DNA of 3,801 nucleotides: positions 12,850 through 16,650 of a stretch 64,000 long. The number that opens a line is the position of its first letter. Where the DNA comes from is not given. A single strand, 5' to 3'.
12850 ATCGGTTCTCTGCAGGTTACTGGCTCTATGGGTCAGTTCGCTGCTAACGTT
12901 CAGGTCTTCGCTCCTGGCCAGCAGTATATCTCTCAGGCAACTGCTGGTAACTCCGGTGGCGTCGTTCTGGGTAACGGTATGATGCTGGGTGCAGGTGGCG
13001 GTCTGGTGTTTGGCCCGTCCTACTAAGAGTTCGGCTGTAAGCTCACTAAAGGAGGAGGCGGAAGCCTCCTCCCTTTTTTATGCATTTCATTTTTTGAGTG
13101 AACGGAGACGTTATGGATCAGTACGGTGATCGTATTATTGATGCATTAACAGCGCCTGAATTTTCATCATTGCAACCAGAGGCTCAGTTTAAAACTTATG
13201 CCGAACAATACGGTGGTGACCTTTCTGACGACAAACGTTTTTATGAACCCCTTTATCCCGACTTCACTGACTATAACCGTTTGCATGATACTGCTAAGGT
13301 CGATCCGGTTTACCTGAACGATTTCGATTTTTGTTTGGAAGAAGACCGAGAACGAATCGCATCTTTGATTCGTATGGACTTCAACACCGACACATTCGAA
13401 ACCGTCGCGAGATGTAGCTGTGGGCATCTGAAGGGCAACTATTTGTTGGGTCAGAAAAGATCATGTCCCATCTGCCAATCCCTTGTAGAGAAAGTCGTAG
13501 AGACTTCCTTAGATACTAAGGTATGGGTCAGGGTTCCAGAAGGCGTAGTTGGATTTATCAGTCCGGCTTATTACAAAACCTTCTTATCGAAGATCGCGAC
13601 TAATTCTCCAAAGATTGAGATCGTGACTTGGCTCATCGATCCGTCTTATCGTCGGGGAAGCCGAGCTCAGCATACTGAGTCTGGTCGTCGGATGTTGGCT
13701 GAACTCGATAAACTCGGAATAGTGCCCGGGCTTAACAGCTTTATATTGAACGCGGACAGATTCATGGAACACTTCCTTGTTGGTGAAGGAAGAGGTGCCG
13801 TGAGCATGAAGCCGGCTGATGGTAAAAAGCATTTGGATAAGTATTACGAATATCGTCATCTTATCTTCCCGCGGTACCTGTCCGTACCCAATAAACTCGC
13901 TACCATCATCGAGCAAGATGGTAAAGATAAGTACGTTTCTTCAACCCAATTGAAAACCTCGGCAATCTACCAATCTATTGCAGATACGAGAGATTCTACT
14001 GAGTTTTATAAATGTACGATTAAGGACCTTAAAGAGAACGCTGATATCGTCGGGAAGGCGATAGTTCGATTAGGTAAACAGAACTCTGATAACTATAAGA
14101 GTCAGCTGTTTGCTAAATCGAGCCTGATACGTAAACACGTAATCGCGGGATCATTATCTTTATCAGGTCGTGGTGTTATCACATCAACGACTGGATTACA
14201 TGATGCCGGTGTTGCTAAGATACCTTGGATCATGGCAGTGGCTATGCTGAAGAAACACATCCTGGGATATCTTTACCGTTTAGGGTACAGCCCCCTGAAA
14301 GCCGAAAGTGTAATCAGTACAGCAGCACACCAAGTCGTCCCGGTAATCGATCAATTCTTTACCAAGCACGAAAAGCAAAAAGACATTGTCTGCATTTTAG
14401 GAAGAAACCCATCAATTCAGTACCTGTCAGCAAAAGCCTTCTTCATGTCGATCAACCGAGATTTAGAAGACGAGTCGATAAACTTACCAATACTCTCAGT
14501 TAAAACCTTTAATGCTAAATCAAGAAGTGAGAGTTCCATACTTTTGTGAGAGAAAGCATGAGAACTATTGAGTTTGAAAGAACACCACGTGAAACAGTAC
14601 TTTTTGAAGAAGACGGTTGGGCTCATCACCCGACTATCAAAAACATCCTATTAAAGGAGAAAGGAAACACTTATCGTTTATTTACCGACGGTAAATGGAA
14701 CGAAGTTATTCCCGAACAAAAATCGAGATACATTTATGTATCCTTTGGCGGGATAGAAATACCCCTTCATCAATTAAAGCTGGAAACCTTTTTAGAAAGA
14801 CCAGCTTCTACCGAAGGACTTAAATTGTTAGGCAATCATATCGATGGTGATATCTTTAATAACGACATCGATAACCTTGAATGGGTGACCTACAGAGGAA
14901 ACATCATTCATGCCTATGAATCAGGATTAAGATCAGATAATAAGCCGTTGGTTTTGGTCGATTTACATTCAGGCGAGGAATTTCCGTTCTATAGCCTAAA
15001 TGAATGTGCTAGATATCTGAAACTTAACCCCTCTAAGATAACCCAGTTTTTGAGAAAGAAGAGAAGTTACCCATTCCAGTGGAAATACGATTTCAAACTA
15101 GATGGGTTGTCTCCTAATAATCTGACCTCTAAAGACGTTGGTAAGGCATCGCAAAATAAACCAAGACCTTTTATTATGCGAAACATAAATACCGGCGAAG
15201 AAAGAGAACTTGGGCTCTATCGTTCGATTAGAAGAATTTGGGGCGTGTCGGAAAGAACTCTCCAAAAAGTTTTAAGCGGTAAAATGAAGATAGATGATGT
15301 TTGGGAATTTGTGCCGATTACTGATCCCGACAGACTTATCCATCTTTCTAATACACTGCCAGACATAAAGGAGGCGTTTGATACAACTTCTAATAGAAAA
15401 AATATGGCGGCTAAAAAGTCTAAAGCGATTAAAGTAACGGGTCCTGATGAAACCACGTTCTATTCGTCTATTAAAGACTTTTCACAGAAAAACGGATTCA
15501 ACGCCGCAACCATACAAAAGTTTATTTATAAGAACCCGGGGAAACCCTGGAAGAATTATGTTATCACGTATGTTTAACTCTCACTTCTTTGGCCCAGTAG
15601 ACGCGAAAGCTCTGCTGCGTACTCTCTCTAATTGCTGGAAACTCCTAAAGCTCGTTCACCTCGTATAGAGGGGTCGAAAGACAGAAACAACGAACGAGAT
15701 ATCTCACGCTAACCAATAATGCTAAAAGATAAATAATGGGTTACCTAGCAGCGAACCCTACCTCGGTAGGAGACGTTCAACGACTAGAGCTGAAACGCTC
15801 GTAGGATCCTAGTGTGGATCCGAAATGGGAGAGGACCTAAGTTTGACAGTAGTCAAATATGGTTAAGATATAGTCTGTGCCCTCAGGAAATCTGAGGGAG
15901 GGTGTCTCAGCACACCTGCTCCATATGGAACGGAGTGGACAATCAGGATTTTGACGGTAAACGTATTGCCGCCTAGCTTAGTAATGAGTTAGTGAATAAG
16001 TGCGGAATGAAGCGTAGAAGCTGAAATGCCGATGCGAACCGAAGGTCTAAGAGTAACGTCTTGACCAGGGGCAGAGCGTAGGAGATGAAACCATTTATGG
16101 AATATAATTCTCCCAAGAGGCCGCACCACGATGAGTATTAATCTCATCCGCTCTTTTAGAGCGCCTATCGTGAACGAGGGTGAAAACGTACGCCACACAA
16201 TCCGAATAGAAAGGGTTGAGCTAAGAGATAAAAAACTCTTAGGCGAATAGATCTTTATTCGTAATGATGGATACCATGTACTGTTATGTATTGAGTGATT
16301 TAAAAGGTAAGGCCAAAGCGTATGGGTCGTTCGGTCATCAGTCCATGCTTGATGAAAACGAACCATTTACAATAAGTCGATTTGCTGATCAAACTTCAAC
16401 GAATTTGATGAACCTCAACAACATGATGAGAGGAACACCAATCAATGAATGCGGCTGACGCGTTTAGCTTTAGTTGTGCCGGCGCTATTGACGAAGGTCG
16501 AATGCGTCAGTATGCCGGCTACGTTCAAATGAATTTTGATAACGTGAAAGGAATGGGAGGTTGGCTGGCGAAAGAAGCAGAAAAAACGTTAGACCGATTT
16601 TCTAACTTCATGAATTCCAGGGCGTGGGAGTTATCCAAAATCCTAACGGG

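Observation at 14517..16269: RNAP beta' catalytic motif NADFDGD split three ways: two introns flank a 12-nt micro-exon encoding DFDG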

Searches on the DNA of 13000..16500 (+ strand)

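Call 4: search_dna_similar(query=window:13000-16500:+, collection=phages, mode=near, max_rows=30)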
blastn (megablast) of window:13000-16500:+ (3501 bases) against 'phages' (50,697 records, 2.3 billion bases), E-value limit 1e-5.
Records with a match: 6; places in all: 6; records where one place covers at least 80% of the query: 0.
Best place of each record, by identity: 95-99% 6.
By first word of the organism name: Klebsiella 4; Raoultella 1; Stenotrophomonas 1.
By host as written in the record: Klebsiella pneumoniae 2; Raoultella ornithinolytica 1; Stenotrophomonas maltophilia 1; Klebsiella pneumoniae KLEB009 1; Klebsiella pneumoniae ATCC 700603 1.
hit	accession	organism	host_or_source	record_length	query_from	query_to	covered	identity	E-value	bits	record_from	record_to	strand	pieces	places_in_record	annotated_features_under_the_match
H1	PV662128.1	Raoultella phage VB_ZK_P1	Raoultella ornithinolytica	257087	1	3501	69%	96.7%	0e+0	4043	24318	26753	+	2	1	VBZKP1_28: hypothetical protein | VBZKP1_29: hypothetical protein | VBZKP1_30: hypothetical protein | VBZKP1_27: hypothetical protein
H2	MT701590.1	Klebsiella phage Miami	Klebsiella pneumoniae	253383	1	3501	50%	98.7%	0e+0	3114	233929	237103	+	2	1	hypothetical protein (x4) | terminator | ribosome_binding_site (x3)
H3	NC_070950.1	Klebsiella phage Miami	Klebsiella pneumoniae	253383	1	3501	50%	98.7%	0e+0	3114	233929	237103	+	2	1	hypothetical protein (x3) | terminator | nuclear shell protein | ribosome_binding_site (x3)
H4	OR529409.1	Stenotrophomonas phage BUCTxx100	Stenotrophomonas maltophilia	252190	1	3501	50%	97.8%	0e+0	3013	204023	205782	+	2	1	hypothetical protein (x3)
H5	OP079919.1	Klebsiella phage KPN8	Klebsiella pneumoniae KLEB009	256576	1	3501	50%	97.7%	0e+0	3002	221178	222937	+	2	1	hypothetical protein (x3)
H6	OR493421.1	Klebsiella phage YC1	Klebsiella pneumoniae ATCC 700603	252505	1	3501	50%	97.6%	0e+0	2996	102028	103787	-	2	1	hypothetical protein (x2) | cAMP-binding protein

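Call 5: search_rna_families(source=window, start=15880, end=16330, threshold=evalue, max_evalue=10, show_alignments=4)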
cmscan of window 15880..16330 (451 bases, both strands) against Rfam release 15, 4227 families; matches with E-value up to 10: 3.
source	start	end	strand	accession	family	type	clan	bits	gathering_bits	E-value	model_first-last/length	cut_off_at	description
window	16073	16153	+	RF01286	snoR26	Gene; snRNA; snoRNA; CD-box;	-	15.1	47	8.8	1-94/94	no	Small nucleolar RNA snoR26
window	16082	16145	+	RF02780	PutA_thermometer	Cis-reg; thermoregulator;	-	14.9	51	5.3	1-72/72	no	PutA 5' UTR thermometer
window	15880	15901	-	RF00014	DsrA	Gene; sRNA;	-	14.6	60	3.7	1-22/85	3'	DsrA RNA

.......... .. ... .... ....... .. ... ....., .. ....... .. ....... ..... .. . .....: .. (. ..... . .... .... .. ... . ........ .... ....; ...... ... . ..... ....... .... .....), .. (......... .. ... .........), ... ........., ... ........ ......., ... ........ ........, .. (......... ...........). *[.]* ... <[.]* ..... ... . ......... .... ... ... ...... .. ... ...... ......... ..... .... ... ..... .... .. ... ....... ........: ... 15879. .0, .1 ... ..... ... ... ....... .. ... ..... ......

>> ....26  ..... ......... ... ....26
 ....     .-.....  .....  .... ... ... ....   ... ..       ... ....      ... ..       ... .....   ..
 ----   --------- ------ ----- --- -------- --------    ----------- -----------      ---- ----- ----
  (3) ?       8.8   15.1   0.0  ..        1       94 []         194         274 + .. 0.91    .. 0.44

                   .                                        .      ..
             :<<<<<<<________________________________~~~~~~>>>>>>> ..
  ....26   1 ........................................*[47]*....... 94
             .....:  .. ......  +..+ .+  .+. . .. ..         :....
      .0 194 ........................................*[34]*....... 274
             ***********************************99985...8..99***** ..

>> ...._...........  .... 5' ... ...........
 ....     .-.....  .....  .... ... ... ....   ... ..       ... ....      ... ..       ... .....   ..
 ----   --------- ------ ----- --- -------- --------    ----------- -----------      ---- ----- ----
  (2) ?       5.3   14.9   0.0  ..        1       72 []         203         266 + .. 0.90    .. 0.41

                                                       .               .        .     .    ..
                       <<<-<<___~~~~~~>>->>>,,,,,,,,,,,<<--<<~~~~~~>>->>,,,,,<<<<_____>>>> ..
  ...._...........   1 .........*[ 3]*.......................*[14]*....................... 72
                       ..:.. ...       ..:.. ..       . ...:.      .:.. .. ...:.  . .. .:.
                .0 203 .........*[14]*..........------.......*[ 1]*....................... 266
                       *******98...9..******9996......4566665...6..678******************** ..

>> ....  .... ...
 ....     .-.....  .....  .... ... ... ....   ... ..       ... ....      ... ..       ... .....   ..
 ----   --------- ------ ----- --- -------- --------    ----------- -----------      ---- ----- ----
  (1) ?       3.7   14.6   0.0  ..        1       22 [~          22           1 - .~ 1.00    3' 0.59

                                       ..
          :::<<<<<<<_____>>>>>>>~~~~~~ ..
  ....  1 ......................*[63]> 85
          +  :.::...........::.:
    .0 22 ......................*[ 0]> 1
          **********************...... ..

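Call 6: get_annotated_region(hit=H5, flank=300)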
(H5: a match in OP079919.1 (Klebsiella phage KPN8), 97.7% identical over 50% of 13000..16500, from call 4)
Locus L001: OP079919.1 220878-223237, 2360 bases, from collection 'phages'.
description: Klebsiella phage KPN8, complete genome.
organism: Klebsiella phage KPN8 (NCBI taxid 2972463)
taxonomy: Viruses; Duplodnaviria; Heunggongvirae; Uroviricota; Caudoviricetes
host: Klebsiella pneumoniae KLEB009; source: -; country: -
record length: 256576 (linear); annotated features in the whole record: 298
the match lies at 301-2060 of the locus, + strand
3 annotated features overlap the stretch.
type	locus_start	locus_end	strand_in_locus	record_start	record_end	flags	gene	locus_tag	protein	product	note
CDS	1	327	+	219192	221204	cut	-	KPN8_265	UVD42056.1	hypothetical protein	-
CDS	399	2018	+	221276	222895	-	-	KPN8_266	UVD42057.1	hypothetical protein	-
CDS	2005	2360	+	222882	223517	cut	-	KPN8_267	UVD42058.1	hypothetical protein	-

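Call 7: get_annotated_region(hit=H1, flank=300)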
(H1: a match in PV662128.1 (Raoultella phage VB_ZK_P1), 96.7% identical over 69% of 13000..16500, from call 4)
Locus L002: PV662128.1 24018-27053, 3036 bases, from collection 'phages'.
description: Raoultella phage VB_ZK_P1, complete genome.
organism: Raoultella phage VB_ZK_P1 (NCBI taxid 3425683)
taxonomy: Viruses
host: Raoultella ornithinolytica; source: water; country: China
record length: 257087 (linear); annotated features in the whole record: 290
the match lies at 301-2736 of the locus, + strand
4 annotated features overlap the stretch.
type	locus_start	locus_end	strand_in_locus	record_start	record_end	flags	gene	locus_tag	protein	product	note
CDS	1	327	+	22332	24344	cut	VBZKP1_27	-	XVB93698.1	hypothetical protein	-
CDS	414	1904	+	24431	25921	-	VBZKP1_28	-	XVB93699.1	hypothetical protein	-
CDS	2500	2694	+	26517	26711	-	VBZKP1_29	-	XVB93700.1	hypothetical protein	-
CDS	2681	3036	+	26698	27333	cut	VBZKP1_30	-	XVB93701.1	hypothetical protein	-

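Call 8: get_annotated_region(hit=H2, flank=300)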
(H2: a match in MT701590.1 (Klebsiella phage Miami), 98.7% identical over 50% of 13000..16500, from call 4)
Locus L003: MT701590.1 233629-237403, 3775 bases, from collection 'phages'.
description: Klebsiella phage Miami, complete genome.
organism: Klebsiella phage Miami (NCBI taxid 2767581)
taxonomy: Viruses; Duplodnaviria; Heunggongvirae; Uroviricota; Caudoviricetes; Miamivirus; Miamivirus miami
host: Klebsiella pneumoniae; source: wastewater; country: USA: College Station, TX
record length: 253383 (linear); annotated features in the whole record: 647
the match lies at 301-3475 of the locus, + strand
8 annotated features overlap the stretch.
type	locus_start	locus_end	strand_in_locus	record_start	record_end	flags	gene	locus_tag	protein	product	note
CDS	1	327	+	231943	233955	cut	-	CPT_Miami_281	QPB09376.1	hypothetical protein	gb|QAU04369.1| hypothetical protein [Vibrio phage 2 TSL-2019]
regulatory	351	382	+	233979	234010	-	-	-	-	terminator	-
regulatory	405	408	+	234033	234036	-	-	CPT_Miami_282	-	ribosome_binding_site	-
CDS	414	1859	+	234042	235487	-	-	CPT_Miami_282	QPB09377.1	hypothetical protein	gb|QCW23207.1| hypothetical protein [Vibrio phage 5 TSL-2019]gb|QDH47521.1| hypothetical protein [Vibrio phage USC-1]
regulatory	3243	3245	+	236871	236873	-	-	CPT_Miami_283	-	ribosome_binding_site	-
CDS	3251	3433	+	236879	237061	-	-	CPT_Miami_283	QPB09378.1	hypothetical protein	gb|QDJ96811.1| hypothetical protein PS1_0052 [Aeromonas phage PS1]gb|QFR59442.1| hypothetical protein PS2_0158 ...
regulatory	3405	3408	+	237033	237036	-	-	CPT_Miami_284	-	ribosome_binding_site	-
CDS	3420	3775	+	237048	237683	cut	-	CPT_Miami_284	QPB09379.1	hypothetical protein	ref|YP_009599415.1| phage protein [Vibrio phage pTD1]dbj|BAW98337.1| phage protein [Vibrio phage pTD1]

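Call 9: get_annotated_region(hit=H4, flank=300)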
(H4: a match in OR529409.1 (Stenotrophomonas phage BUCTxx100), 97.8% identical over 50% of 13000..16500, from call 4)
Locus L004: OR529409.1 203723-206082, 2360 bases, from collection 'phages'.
description: Stenotrophomonas phage BUCTxx100, complete genome.
organism: Stenotrophomonas phage BUCTxx100 (NCBI taxid 3092589)
taxonomy: Viruses; Duplodnaviria; Heunggongvirae; Uroviricota; Caudoviricetes
host: Stenotrophomonas maltophilia; source: sewage; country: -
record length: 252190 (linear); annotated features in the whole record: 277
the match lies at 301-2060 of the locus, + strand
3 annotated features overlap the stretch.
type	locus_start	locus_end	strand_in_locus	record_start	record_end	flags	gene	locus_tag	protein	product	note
CDS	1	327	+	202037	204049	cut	-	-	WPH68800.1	hypothetical protein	-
CDS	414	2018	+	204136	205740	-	-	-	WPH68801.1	hypothetical protein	-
CDS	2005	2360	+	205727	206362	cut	-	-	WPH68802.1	hypothetical protein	-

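Call 10: get_annotated_region(hit=H6, flank=300)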
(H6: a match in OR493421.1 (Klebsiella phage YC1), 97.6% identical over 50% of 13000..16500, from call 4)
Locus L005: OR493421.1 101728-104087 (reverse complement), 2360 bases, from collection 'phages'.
description: Klebsiella phage YC1, complete genome.
organism: Klebsiella phage YC1 (NCBI taxid 3076791)
taxonomy: Viruses; Duplodnaviria; Heunggongvirae; Uroviricota; Caudoviricetes
host: Klebsiella pneumoniae ATCC 700603; source: -; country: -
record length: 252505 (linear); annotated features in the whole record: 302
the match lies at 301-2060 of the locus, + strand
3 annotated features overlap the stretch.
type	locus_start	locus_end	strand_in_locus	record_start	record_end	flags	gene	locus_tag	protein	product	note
CDS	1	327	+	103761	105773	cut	-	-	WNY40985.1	cAMP-binding protein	cAMP-binding proteins - catabolite gene activator and regulatory subunit of cAMP-dependent protein kinases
CDS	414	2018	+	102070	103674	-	-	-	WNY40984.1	hypothetical protein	-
CDS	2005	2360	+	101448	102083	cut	-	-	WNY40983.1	hypothetical protein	-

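Call 14: search_rna_families(sources=[L002, L003], threshold=evalue, max_evalue=1, show_alignments=3)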
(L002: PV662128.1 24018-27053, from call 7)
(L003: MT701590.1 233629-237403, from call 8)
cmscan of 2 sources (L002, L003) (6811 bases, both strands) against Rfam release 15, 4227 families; matches with E-value up to 1: 2.
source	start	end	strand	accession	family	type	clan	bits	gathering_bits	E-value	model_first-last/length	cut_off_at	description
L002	1808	2134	+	RF00028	Intron_gpI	Intron;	-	63.8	50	8e-15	1-253/253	no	Group I catalytic intron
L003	1820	2139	+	RF00028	Intron_gpI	Intron;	-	42.9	50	1.5e-08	1-253/253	no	Group I catalytic intron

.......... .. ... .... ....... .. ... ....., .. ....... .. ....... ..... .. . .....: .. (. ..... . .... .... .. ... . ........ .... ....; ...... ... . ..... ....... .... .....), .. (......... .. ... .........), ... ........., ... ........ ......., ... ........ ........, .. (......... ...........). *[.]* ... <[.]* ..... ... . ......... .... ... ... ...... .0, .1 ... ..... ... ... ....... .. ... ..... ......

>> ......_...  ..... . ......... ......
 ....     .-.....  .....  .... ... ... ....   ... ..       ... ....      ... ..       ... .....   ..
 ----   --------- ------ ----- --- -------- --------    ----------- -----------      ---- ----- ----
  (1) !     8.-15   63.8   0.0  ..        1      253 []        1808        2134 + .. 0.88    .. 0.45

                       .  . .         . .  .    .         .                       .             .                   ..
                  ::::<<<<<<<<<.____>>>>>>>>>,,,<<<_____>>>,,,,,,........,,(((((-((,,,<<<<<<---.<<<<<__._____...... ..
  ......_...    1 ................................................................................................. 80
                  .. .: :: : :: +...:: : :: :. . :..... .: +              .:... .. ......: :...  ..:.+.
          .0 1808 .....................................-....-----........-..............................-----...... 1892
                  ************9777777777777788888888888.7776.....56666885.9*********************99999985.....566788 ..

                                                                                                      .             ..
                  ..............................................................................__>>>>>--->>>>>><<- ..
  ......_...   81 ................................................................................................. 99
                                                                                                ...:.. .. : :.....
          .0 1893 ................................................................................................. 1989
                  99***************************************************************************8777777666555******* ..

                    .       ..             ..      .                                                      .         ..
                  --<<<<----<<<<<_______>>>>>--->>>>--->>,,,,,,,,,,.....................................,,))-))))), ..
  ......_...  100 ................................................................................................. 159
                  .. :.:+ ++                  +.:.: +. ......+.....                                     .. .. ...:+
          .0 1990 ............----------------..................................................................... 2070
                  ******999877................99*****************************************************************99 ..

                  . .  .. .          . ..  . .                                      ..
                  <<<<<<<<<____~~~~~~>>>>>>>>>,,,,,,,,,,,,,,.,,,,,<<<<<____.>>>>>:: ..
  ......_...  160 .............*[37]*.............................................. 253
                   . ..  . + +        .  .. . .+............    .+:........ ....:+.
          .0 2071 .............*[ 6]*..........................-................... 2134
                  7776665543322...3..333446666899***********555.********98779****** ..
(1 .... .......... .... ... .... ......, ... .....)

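Call 15: search_dna_similar(query=window:15947-16275:+, collection=phages, mode=distant, max_rows=40, max_evalue=0.01)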
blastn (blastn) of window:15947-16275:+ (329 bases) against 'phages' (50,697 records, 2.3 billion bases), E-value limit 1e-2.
Records with a match: 5; places in all: 5; records where one place covers at least 80% of the query: 1.
Best place of each record, by identity: 95-99% 1; 60-80% 4.
By first word of the organism name: Aeromonas 4; Raoultella 1.
By host as written in the record: Aeromonas hydrophila ZPAH75 2; Aeromonas hydrophila 2; Raoultella ornithinolytica 1.
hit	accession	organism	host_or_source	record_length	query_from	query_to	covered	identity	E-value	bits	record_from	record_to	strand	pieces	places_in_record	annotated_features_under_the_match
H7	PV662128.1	Raoultella phage VB_ZK_P1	Raoultella ornithinolytica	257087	1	329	100%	98.2%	1e-159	567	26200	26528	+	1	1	VBZKP1_29: hypothetical protein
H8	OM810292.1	Aeromonas phage ZPAH34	Aeromonas hydrophila ZPAH75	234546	1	182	55%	71.4%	3e-14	84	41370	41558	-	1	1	putative DNA-directed RNA polymerase subunit beta subunit2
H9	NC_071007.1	Aeromonas phage ZPAH34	Aeromonas hydrophila ZPAH75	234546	1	182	55%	71.4%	3e-14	84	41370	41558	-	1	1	putative DNA-directed RNA polymerase subunit beta subunit2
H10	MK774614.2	Aeromonas phage CF8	Aeromonas hydrophila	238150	90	182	28%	79.4%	4e-13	82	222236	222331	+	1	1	none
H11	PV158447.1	Aeromonas phage AhC3_1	Aeromonas hydrophila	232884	90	183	29%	75.0%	4e-6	58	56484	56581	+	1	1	none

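Call 16: get_annotated_region(hit=H8, flank=2500)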
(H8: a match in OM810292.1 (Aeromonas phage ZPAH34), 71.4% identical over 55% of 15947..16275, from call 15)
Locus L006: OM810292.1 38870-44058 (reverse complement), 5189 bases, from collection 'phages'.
description: Aeromonas phage ZPAH34, complete genome.
organism: Aeromonas phage ZPAH34 (NCBI taxid 2924888)
taxonomy: Viruses; Duplodnaviria; Heunggongvirae; Uroviricota; Caudoviricetes; Chaoshanvirus; Chaoshanvirus ZPAH34
host: Aeromonas hydrophila ZPAH75; source: lake water; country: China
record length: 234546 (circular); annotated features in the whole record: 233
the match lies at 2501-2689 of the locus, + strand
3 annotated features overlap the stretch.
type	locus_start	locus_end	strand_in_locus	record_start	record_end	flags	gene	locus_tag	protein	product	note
CDS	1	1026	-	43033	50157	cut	-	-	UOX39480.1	putative endolysin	-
CDS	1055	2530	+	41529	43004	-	-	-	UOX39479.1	putative DNA-directed RNA polymerase subunit beta subunit2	-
CDS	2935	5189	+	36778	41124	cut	-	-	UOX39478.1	putative virion-associated RNA polymerase beta subunit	putative virion-associated RNA polymerase beta subunit/DNA-directed RNA polymerase subunit beta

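Call 17: get_annotated_region(hit=H10, flank=2500)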
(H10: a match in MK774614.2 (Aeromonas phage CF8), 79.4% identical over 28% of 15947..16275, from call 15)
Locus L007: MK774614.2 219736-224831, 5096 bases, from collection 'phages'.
description: Aeromonas phage CF8, complete genome.
organism: Aeromonas phage CF8 (NCBI taxid 2575324)
taxonomy: Viruses; Duplodnaviria; Heunggongvirae; Uroviricota; Caudoviricetes; Chaoshanvirus
host: Aeromonas hydrophila; source: aquaculture pond water; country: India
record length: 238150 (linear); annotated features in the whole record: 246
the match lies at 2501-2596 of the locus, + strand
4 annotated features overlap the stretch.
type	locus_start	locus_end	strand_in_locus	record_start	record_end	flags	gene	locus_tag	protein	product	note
CDS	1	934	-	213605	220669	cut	-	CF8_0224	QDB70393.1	putative endolysin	protein with chitinase domain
CDS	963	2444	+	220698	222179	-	-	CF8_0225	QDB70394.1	hypothetical protein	-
CDS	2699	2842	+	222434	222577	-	-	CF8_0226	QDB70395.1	hypothetical protein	-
CDS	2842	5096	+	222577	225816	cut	-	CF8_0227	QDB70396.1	hypothetical protein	-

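Call 18: get_annotated_region(hit=H11, flank=2500)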
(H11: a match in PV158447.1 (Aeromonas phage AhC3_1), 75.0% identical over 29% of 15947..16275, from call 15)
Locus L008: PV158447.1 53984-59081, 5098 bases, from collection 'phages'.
description: Aeromonas phage AhC3_1, complete genome.
organism: Aeromonas phage AhC3_1 (NCBI taxid 3411828)
taxonomy: Viruses; Duplodnaviria; Heunggongvirae; Uroviricota; Caudoviricetes
host: Aeromonas hydrophila; source: aquaculture water; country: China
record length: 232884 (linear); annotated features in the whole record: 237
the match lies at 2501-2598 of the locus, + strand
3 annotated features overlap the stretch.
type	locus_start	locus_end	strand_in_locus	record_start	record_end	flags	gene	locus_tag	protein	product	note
CDS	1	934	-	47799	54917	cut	-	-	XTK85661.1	cell wall macromolecule catabolic process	ORF63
CDS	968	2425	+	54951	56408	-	-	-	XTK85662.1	DNA-directed RNA polymerase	ORF64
CDS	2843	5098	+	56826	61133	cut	-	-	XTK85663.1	DNA-directed RNA polymerase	ORF65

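Call 55: search_rna_families(sources=[L129, L130, L006, L007, L008], threshold=evalue, max_evalue=0.1)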
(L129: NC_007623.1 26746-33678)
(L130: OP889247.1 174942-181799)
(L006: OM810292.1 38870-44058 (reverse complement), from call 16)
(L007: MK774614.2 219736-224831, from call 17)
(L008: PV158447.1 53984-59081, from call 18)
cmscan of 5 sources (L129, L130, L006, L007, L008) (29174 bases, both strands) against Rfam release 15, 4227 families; matches with E-value up to 0.1: 2.
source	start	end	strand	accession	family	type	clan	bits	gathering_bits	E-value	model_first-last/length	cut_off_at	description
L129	3936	4287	+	RF00028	Intron_gpI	Intron;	-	54.9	50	1.6e-11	1-253/253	no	Group I catalytic intron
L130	3854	4214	+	RF00028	Intron_gpI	Intron;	-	49.9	50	4.9e-10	1-253/253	no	Group I catalytic intron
